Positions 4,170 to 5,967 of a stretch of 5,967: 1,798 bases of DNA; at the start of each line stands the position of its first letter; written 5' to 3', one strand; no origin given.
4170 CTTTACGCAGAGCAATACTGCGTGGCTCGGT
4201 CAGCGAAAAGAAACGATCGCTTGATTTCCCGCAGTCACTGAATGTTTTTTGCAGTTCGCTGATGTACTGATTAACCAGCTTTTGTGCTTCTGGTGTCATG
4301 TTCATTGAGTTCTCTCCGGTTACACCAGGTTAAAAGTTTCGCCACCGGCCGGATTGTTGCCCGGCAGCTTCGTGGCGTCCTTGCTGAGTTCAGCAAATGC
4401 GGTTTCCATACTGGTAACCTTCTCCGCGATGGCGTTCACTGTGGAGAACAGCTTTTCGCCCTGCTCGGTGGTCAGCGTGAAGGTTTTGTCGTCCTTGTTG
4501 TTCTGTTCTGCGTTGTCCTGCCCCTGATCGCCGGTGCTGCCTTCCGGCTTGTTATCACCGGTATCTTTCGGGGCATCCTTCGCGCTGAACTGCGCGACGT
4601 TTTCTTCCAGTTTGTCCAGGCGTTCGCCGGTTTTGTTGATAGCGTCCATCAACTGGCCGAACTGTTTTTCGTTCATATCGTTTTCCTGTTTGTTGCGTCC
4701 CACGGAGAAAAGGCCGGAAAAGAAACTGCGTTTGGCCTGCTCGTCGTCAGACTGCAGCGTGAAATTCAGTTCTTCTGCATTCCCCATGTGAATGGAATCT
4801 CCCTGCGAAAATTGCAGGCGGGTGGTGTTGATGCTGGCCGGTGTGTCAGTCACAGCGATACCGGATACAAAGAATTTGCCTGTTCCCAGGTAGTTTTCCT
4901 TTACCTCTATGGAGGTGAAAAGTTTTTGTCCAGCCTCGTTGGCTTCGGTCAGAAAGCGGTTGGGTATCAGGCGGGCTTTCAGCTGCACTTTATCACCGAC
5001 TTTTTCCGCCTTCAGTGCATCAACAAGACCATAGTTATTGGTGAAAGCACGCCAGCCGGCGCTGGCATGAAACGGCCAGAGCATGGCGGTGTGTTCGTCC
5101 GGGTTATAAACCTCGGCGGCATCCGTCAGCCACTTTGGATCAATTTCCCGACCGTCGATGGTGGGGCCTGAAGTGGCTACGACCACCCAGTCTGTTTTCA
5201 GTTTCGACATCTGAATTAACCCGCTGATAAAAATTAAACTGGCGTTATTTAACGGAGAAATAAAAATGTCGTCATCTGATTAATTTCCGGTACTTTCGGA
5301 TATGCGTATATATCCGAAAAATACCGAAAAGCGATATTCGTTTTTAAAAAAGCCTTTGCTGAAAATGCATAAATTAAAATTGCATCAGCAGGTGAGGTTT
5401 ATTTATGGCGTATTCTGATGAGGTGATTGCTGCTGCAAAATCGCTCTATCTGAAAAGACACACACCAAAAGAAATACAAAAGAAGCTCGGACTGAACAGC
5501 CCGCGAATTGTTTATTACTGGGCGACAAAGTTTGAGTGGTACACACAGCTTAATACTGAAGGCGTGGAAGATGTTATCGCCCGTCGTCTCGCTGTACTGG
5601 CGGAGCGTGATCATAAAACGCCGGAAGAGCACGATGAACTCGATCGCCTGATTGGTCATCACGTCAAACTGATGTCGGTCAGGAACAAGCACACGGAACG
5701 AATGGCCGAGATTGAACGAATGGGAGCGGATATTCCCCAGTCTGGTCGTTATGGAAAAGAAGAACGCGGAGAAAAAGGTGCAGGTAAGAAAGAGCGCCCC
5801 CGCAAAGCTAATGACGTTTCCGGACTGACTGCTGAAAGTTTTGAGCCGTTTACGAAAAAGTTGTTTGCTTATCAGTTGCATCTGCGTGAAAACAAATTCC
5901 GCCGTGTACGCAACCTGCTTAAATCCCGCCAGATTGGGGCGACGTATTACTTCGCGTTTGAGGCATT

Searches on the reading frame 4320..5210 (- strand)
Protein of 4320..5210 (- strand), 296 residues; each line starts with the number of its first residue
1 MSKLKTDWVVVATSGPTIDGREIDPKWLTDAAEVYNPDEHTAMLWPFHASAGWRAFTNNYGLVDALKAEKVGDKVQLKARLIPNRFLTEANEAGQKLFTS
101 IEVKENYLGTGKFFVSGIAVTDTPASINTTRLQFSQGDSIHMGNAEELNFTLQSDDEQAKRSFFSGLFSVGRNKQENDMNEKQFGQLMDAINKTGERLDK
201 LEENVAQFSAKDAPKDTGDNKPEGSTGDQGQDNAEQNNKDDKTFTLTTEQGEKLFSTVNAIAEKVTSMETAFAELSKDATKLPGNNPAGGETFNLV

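Call 7: search_dna_similar(query=window:4320-5210:-, collection=phages, mode=protein, max_rows=40)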
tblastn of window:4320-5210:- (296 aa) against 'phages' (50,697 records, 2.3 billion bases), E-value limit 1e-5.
Records with a match: 507; places in all: 507; records where one place covers at least 80% of the query: 59.
Best place of each record, by identity: 60-80% 1; <60% 506.
By first word of the organism name: Klebsiella 82; Burkholderia 80; Escherichia 61; Ralstonia 52; Yersinia 46; Vibrio 31; Salmonella 30; Peduovirus 19; Enterobacteria 18; Pseudomonas 16; and 26 more.
By host as written in the record: Klebsiella pneumoniae 55; - 53; Ralstonia solanacearum 45; Escherichia coli 35; Burkholderia pseudomallei 31; Yersinia pestis EV76-CN 26; Burkholderia sp. 20; Yersinia enterocolitica 10; and 138 more.
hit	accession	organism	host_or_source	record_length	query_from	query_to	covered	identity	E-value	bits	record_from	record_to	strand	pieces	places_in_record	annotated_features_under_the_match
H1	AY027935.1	Haemophilus phage HP2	-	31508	2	287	97%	38.4%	5e-42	159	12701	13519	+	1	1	orf17: orf17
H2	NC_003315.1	Haemophilus phage HP2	Haemophilus influenzae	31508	2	287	97%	38.4%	5e-42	159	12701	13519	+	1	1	O: head scaffolding protein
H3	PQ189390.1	Vibrio phage ZF14_PE001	Vibrio cyclitrophicus ZF14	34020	1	287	97%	38.0%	9e-43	162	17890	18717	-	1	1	hypothetical protein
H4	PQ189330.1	Vibrio phage 10N.286.45.B12_PE001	Vibrio cyclitrophicus 10N.286.45.B12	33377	1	287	97%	38.0%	1e-42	161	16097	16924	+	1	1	hypothetical protein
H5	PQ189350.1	Vibrio phage 10N.286.54.E4_PE001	Vibrio cyclitrophicus 10N.286.54.E4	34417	1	287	97%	38.0%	3e-42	160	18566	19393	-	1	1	hypothetical protein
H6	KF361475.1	Vibrio phage VPUSM 8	Vibrio cholerae O1 El Tor Inaba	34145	6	290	96%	38.2%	6e-51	185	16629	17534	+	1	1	capsid-scaffolding protein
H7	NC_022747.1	Vibrio phage VPUSM 8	Vibrio cholerae O1 El Tor Inaba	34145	6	290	96%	38.2%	6e-51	185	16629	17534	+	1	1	head scaffolding protein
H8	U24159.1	Haemophilus phage HP1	-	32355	2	287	97%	37.7%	6e-42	159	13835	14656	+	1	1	hypothetical protein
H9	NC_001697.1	Haemophilus phage HP1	-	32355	2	287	97%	37.7%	6e-42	159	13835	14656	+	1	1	O: head scaffolding protein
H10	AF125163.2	Bacteriophage K139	Vibrio cholerae O139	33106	6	290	96%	37.7%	8e-50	182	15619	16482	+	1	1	orf17: orf17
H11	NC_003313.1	Bacteriophage K139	Vibrio cholerae O139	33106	6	290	96%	37.7%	8e-50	182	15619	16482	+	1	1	O: head scaffolding protein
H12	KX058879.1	Vibrio phage VcP032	Vibrio cholerae CH32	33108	6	290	96%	37.7%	8e-50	182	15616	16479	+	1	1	capsid scaffolding protein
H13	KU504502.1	Vibrio phage 919TP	Vibrio cholerae O1 El Tor strain 919T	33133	6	290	96%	37.7%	8e-50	182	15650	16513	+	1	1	record has no annotation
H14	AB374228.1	Vibrio phage Kappa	-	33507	6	290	96%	37.7%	8e-50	182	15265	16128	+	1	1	kp23: putative capsid scaffolding protein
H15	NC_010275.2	Vibrio phage Kappa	-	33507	6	290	96%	37.7%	8e-50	182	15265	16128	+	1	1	kp23: head scaffolding protein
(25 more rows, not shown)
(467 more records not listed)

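Call 8: search_protein_families(library=pfam, proteins=[window:4320-5210:-])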
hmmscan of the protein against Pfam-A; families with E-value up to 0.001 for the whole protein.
window:4320-5210:- (296 aa): 1 family
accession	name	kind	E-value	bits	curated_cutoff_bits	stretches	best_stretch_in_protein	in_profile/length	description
PF05929.16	Phage_GPO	-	2.1e-40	139.5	33.6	1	7-212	2-223/268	Phage capsid scaffolding protein (GPO) serine peptidase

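Call 9: find_related_loci(query=window:4320-5210:-, collection=genome_contigs, flank=10000)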
Query window:4320-5210:- (296 aa) in genome_contigs; peptide patterns used: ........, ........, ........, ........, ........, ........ (x = any residue, [..] = any of these).
58 stretches matched a pattern; 1 encode a relative of the query (tblastn E <= 1e-3); 1 distinct loci.
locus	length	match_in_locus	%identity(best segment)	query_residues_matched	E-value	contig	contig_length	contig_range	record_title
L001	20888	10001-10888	100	1-296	0e+0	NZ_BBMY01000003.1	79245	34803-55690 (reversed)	Escherichia albertii NBRC 107761 = DSM 17582 strain NBRC 107761, whole genome shotgun sequence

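Call 55: find_related_loci(query=A2, collection=viral_contigs, flank=5000)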
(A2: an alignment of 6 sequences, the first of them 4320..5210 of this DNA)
Query A2 (296 aa) in viral_contigs; peptide patterns used: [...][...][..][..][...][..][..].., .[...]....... (x = any residue, [..] = any of these).
600 stretches matched a pattern (row limit reached: there are more); 572 encode a relative of the query (tblastn E <= 1e-3); the best 80 are kept; 80 distinct loci.
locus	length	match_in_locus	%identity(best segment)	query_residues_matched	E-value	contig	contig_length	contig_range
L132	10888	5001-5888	98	1-296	0e+0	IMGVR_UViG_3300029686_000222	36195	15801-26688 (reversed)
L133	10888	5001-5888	99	1-296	0e+0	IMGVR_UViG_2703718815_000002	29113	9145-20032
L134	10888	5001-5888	99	1-296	0e+0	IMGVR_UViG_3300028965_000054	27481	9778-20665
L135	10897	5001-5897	50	1-296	2e-90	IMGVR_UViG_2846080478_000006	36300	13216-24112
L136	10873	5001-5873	40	6-292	4e-56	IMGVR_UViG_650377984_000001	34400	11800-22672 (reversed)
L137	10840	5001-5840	39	6-287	4e-56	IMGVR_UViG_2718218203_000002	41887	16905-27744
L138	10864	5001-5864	38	6-290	3e-53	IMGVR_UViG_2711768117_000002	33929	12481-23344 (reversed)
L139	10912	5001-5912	37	1-294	5e-52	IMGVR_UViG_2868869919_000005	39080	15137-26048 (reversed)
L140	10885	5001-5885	40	5-296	1e-51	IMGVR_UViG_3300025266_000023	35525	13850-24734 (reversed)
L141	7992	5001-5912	38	5-278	1e-50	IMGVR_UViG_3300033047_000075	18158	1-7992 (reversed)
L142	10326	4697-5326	46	4-203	1e-47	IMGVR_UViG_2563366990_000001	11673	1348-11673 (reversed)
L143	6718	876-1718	38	1-296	9e-48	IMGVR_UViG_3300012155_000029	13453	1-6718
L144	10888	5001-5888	33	1-289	6e-46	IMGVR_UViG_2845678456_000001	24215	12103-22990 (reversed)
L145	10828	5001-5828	38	1-287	4e-46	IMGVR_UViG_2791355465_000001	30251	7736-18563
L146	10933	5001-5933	34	1-296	6e-46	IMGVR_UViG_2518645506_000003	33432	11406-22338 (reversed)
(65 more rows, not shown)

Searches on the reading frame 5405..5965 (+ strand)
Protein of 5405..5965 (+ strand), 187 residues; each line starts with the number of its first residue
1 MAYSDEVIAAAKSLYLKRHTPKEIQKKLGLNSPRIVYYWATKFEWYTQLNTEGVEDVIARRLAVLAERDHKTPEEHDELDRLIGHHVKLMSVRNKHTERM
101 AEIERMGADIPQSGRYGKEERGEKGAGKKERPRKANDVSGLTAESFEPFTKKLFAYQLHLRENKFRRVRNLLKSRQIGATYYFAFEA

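Call 8: search_protein_families(library=pfam, proteins=[window:5405-5965:+])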
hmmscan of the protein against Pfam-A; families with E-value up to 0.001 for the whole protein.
window:5405-5965:+ (187 aa): 1 family
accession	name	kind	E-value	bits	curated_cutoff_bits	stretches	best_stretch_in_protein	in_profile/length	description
PF06056.18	Terminase_5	-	1.3e-10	41.5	20.3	1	6-63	1-57/58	Putative ATPase subunit of terminase (gpP-like)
